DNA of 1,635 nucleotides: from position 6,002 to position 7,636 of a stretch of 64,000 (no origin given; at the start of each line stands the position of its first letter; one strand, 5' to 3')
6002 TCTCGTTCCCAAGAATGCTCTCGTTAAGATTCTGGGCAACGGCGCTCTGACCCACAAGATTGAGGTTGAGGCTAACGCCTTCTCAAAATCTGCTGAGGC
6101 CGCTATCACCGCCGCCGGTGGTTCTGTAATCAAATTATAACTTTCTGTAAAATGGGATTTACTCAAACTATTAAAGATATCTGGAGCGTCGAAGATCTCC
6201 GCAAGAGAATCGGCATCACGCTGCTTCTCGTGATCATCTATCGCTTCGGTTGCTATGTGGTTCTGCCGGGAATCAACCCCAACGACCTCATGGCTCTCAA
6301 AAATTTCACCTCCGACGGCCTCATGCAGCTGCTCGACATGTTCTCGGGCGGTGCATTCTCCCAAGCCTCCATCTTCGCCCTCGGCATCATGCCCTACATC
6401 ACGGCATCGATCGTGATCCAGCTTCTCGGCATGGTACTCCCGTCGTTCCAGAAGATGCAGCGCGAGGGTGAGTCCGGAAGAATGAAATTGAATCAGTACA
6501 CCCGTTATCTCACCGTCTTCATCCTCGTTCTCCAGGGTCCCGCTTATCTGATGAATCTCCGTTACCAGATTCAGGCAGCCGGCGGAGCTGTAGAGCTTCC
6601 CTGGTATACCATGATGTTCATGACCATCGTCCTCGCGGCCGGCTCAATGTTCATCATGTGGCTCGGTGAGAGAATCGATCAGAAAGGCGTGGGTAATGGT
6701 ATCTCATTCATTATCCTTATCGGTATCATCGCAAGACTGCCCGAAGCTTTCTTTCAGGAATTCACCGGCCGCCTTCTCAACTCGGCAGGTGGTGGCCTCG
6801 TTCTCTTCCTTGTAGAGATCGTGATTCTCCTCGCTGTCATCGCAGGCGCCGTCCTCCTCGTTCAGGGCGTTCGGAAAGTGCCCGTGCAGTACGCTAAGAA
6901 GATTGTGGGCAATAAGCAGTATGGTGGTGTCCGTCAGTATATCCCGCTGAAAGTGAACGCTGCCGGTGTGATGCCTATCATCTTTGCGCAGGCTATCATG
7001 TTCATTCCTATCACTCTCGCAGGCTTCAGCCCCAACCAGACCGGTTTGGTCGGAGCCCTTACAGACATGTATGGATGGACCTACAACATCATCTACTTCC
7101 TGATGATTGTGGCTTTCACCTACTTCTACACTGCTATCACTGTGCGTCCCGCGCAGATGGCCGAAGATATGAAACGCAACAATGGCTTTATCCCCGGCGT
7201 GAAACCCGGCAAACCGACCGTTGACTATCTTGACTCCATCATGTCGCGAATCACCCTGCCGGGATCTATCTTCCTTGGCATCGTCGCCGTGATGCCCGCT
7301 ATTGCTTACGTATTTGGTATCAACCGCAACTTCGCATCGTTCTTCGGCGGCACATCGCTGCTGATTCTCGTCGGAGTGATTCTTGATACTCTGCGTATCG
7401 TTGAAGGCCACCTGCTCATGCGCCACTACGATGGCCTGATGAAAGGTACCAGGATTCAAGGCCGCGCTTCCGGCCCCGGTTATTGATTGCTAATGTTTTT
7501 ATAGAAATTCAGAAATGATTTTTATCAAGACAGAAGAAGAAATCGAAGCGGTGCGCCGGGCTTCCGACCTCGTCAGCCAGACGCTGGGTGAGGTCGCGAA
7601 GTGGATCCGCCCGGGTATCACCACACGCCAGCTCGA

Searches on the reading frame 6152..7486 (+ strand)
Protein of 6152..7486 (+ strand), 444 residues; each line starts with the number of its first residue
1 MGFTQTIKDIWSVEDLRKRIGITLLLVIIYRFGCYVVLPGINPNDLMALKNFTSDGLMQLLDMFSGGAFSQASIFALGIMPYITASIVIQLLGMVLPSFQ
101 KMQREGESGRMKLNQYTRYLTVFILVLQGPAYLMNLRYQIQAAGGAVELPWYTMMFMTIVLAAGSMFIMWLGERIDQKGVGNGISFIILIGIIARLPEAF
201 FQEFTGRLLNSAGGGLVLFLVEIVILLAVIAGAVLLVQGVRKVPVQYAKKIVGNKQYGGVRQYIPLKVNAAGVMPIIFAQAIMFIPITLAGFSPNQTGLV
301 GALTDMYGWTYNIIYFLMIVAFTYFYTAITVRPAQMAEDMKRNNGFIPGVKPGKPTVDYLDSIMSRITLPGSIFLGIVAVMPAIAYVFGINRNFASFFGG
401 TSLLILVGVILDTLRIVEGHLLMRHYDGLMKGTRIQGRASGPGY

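Call 44: list_cluster_members(proteins=[P0001, window:6152-7486:+, window:56140-57600:+, window:10267-11274:+])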
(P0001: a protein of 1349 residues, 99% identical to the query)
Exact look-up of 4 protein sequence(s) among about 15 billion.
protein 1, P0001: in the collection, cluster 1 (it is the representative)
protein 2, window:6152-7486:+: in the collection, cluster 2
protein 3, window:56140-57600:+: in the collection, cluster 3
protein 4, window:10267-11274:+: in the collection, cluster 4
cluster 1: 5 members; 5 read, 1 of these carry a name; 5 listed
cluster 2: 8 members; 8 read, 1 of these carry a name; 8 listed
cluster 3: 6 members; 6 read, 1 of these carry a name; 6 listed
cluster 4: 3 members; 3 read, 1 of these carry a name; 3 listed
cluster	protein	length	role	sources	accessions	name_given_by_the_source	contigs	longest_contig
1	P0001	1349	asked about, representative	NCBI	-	-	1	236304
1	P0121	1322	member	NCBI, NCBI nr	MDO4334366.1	MAG: response regulator [Bacteroidales bacterium] | response regulator [Bacteroidales bacterium]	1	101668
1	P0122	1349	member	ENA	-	-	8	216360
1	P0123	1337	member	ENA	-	-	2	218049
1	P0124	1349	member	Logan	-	-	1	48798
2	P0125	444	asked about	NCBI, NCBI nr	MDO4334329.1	MAG: preprotein translocase subunit SecY [Bacteroidales bacterium] | preprotein translocase subunit SecY [Bacteroidales bacterium]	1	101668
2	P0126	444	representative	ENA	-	-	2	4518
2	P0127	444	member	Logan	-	-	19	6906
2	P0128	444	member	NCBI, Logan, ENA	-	-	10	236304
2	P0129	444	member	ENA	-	-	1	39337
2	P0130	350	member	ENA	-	-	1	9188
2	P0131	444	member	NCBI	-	-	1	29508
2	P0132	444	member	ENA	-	-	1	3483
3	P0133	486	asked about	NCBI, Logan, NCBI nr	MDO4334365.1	MAG: glycoside hydrolase family 125 protein [Bacteroidales bacterium] | glycoside hydrolase family 125 protein [Bacteroidales bacterium]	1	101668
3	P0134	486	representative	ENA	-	-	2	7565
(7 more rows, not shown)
